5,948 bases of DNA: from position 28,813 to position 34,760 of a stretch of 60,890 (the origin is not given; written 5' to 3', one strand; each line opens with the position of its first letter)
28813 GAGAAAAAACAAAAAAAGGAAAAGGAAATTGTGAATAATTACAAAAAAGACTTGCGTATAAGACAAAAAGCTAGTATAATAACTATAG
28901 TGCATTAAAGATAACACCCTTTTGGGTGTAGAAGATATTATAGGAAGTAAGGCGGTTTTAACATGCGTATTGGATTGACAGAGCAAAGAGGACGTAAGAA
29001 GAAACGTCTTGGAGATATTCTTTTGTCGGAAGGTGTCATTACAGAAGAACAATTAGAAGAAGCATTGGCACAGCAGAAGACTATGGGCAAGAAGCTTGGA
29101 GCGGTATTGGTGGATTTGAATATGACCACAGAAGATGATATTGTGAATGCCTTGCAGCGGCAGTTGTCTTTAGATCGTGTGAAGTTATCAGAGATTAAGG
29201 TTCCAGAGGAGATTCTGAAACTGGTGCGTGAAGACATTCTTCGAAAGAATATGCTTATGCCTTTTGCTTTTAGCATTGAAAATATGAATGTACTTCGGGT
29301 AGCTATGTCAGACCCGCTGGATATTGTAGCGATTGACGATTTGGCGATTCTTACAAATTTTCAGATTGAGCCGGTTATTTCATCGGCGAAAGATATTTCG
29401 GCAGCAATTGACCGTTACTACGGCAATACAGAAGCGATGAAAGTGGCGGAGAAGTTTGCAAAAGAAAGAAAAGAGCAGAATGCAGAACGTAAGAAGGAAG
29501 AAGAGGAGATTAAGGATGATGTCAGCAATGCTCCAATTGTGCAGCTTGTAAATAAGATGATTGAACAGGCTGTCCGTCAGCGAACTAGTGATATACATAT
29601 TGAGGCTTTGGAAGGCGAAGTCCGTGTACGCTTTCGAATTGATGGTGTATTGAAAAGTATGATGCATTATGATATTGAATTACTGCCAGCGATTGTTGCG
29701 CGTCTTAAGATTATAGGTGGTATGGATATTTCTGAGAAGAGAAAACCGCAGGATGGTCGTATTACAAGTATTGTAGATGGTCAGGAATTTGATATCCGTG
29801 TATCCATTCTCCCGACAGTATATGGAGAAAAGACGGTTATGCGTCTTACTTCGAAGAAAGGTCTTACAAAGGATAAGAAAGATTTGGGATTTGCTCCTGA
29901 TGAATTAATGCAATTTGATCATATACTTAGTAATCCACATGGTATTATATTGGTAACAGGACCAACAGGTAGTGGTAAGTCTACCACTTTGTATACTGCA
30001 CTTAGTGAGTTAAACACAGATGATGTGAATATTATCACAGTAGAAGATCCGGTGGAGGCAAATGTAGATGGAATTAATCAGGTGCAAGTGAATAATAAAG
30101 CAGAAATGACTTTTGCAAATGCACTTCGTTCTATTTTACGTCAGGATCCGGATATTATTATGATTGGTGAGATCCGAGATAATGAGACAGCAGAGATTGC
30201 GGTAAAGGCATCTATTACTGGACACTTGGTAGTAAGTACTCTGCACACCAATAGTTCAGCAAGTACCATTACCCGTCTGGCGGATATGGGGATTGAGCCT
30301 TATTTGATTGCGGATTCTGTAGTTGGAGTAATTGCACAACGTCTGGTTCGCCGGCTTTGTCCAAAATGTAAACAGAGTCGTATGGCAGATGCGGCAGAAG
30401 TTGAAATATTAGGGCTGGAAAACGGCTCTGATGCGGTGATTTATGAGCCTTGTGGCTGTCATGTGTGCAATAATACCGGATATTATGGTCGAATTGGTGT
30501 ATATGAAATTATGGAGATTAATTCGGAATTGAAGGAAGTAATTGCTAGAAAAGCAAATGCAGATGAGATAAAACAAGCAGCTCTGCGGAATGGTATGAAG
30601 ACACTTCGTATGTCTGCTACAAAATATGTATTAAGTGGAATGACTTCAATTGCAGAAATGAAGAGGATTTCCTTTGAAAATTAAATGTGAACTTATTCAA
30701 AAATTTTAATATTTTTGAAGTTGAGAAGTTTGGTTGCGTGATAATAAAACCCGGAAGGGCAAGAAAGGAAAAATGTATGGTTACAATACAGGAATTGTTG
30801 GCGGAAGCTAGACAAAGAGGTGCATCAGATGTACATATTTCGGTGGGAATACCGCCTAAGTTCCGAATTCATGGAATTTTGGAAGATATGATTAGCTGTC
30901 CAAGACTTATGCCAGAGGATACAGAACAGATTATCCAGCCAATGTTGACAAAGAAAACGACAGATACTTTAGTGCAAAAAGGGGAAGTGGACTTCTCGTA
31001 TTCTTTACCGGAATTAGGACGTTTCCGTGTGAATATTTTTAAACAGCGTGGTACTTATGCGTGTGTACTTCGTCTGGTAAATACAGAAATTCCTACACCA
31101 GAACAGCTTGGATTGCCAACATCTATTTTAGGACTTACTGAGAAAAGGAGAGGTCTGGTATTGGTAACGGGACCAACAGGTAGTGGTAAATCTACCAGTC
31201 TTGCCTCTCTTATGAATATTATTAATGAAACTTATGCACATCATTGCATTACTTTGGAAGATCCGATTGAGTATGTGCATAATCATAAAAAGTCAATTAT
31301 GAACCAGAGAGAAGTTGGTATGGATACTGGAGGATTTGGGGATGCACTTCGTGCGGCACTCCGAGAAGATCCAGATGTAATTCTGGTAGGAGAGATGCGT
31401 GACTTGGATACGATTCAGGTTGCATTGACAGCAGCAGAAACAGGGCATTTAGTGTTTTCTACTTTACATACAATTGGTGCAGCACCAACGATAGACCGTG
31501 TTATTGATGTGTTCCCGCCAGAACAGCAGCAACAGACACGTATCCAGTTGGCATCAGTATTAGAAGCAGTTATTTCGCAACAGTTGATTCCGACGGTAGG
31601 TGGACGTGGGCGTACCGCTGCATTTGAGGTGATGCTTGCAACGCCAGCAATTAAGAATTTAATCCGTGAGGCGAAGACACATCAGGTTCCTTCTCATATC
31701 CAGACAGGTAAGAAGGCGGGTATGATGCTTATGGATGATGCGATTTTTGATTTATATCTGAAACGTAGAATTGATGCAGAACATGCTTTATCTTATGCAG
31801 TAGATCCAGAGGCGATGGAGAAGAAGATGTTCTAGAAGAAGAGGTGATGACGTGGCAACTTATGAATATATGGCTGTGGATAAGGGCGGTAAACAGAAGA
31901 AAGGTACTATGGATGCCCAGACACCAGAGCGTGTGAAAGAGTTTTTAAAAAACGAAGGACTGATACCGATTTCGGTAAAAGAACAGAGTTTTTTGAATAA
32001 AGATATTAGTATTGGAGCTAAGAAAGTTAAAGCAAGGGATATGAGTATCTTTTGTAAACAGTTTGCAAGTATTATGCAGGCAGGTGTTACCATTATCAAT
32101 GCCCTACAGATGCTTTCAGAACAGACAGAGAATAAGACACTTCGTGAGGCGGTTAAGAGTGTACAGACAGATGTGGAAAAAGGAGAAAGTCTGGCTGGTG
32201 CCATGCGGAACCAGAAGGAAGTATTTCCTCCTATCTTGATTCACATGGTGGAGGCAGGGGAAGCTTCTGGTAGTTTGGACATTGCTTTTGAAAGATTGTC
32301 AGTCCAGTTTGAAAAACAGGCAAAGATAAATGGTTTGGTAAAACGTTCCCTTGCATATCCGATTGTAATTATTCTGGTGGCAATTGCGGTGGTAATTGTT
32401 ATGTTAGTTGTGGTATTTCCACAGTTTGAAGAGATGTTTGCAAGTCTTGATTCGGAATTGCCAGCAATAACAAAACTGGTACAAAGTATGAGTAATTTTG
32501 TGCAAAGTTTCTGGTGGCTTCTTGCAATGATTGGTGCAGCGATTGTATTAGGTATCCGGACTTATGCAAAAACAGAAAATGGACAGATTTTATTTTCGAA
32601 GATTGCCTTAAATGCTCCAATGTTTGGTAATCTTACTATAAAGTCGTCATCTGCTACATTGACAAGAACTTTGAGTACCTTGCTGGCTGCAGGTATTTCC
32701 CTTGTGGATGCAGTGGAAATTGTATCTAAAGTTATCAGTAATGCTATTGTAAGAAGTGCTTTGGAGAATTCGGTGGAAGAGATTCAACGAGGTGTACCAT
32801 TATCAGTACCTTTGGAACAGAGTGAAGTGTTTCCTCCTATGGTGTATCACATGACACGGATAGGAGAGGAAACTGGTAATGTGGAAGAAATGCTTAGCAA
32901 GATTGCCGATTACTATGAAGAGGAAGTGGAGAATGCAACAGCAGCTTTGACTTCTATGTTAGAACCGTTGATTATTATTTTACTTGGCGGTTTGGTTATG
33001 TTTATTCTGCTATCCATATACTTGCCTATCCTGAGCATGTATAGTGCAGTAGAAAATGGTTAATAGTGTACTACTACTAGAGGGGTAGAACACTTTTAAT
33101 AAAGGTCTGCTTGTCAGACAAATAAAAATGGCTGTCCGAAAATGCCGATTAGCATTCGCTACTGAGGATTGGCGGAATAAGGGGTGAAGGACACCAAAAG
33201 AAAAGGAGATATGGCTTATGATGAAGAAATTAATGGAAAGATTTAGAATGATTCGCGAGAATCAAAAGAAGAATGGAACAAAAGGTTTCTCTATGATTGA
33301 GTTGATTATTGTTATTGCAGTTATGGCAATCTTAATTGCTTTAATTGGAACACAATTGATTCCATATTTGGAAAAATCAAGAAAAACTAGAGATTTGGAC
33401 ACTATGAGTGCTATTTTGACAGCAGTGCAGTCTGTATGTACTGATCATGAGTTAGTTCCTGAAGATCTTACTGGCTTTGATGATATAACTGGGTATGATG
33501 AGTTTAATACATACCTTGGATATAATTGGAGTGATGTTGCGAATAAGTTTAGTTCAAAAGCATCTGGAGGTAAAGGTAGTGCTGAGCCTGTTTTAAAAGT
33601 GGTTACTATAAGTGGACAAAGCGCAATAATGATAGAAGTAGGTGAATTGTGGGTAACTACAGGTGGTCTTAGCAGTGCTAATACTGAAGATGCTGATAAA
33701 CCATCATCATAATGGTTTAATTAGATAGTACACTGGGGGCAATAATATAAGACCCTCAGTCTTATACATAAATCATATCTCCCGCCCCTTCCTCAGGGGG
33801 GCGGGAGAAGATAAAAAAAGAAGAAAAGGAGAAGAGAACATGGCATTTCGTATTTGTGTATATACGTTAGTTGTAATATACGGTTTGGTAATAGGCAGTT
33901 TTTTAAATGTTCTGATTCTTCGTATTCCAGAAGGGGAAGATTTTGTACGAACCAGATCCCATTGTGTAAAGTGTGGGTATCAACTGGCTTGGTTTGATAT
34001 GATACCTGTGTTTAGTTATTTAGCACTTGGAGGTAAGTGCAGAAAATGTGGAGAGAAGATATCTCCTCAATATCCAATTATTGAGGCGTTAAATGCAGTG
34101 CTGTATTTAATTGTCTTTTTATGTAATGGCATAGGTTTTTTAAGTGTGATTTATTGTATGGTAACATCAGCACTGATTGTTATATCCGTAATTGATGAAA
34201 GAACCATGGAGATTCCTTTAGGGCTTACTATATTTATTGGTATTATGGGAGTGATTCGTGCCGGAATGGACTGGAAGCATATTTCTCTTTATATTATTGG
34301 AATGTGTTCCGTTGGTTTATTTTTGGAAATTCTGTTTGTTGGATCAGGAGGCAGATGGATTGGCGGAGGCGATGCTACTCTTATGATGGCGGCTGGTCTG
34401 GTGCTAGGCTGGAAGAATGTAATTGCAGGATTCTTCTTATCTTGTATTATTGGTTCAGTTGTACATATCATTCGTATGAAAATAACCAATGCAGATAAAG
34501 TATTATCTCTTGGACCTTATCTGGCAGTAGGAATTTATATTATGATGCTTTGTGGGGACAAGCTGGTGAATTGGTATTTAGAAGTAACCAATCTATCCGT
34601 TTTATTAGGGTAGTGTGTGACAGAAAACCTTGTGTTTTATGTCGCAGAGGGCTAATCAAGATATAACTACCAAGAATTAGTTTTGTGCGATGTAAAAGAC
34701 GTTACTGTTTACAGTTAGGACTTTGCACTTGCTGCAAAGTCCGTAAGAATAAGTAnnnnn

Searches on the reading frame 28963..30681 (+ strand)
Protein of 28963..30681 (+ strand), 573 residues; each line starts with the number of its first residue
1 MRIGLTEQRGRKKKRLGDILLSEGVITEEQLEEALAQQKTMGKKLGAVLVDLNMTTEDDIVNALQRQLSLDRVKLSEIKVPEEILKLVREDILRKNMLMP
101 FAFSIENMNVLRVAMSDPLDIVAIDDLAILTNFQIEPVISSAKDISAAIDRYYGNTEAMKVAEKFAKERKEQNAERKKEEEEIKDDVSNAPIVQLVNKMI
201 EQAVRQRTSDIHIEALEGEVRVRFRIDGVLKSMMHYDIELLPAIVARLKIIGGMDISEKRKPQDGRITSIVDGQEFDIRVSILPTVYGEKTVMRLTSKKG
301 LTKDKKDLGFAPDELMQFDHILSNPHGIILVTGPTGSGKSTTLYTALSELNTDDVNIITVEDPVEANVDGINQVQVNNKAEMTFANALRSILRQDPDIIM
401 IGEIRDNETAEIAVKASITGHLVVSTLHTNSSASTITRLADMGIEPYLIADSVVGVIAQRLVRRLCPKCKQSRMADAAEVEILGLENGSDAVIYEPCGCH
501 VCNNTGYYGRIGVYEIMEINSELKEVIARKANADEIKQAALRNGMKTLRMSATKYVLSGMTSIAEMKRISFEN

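Call 6: search_protein_families(library=pfam, proteins=[window:28963-30681:+], max_evalue=0.01)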
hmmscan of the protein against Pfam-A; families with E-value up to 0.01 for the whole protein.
window:28963-30681:+ (573 aa): 12 families
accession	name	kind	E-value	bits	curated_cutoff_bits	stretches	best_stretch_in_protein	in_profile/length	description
PF00437.27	T2SSE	-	1.3e-140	468.7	24.9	1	188-568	4-370/370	Type II/IV secretion system protein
PF05157.20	MshEN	-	5.3e-20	71.7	23.1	1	69-158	2-89/90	MshEN domain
PF13401.12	AAA_22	-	9.1e-06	26.5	27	1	326-371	5-50/130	AAA domain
PF13173.12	AAA_14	-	1.6e-05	25.3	27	1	327-436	3-103/129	AAA domain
PF25199.1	nSTAND_NTPase5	-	5.2e-05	23.5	34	1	327-374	42-90/145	Novel STAND NTPase 5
PF01637.24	ATPase_2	-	0.00026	21.3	33.2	1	315-401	8-79/225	ATPase domain predominantly from Archaea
PF13191.12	AAA_16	-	0.00067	20.6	32.6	1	325-374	24-64/167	AAA ATPase domain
PF13555.12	AAA_29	-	0.00084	19.5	27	1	322-343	18-39/61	P-loop containing region of AAA domain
PF20720.3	nSTAND3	-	0.0012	19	27.2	0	325-366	16-57/155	Novel STAND NTPase 3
PF03215.21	Rad17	-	0.0068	16.8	23.8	0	314-345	33-64/186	Rad17 P-loop domain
PF12775.13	AAA_7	-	0.007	16.4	25.8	0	326-360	33-67/181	P-loop containing dynein motor region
PF13086.12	AAA_11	-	0.0075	16.5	27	0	319-361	11-45/257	AAA domain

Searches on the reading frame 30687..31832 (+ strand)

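Call 6: search_protein_families(library=pfam, proteins=[window:30687-31832:+], max_evalue=0.01)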
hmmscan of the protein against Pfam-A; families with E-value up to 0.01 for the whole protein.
window:30687-31832:+ (382 aa): 8 families
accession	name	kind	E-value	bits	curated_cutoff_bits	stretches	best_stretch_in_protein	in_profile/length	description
PF00437.27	T2SSE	-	1.5e-49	169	24.9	1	32-310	10-287/370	Type II/IV secretion system protein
PF13191.12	AAA_16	-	9.4e-05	23.4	32.6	1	153-190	22-63/167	AAA ATPase domain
PF13401.12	AAA_22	-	0.00012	22.8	27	1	153-184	3-33/130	AAA domain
PF13555.12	AAA_29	-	0.00069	19.8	27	1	154-178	21-45/61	P-loop containing region of AAA domain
PF12775.13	AAA_7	-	0.001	19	25.8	1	135-190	14-69/181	P-loop containing dynein motor region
PF25199.1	nSTAND_NTPase5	-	0.0022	18.3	34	1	150-174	36-60/145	Novel STAND NTPase 5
PF13604.12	AAA_30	-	0.004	17.3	27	0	150-182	13-45/191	AAA domain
PF20720.3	nSTAND3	-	0.0042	17.2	27.2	0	154-193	16-54/155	Novel STAND NTPase 3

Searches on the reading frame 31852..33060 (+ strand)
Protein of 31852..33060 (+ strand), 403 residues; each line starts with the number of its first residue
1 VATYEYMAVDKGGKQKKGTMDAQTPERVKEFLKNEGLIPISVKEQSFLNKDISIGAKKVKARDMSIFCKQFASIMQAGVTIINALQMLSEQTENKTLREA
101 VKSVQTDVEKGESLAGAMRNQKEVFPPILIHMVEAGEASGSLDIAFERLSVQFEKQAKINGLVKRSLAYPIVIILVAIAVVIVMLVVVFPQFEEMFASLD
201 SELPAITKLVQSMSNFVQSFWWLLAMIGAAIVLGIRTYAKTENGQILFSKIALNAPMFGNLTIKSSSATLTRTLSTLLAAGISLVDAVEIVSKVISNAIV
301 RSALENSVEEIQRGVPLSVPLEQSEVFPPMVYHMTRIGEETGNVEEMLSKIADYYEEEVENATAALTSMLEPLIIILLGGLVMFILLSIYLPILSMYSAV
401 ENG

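Call 6: search_protein_families(library=pfam, proteins=[window:31852-33060:+], max_evalue=0.01)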
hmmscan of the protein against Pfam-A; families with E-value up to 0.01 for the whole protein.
window:31852-33060:+ (403 aa): 1 family
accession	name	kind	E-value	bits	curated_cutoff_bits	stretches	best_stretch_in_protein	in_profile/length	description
PF00482.28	T2SSF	-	8.2e-65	216.9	25.2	2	271-392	2-125/125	Type II secretion system (T2SS), protein F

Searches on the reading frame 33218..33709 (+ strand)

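Call 6: search_protein_families(library=pfam, proteins=[window:33218-33709:+], max_evalue=0.01)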
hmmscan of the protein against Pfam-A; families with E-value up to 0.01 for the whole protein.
window:33218-33709:+ (164 aa): 1 family
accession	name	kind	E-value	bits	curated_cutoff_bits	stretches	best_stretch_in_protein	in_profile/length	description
PF07963.17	N_methyl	-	2.5e-06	27.3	21.2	1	20-43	3-26/27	Prokaryotic N-terminal methylation motif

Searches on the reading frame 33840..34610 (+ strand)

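Call 6: search_protein_families(library=pfam, proteins=[window:33840-34610:+], max_evalue=0.01)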
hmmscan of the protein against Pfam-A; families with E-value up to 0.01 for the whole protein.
window:33840-34610:+ (257 aa): 2 families
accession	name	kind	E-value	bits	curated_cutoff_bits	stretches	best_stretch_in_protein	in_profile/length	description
PF06750.18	A24_N_bact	-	7.4e-33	112.9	23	1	13-94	1-82/84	Bacterial Peptidase A24 N-terminal domain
PF01478.23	Peptidase_A24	-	4.5e-16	59.6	26.5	1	107-208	2-102/104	Type IV leader peptidase family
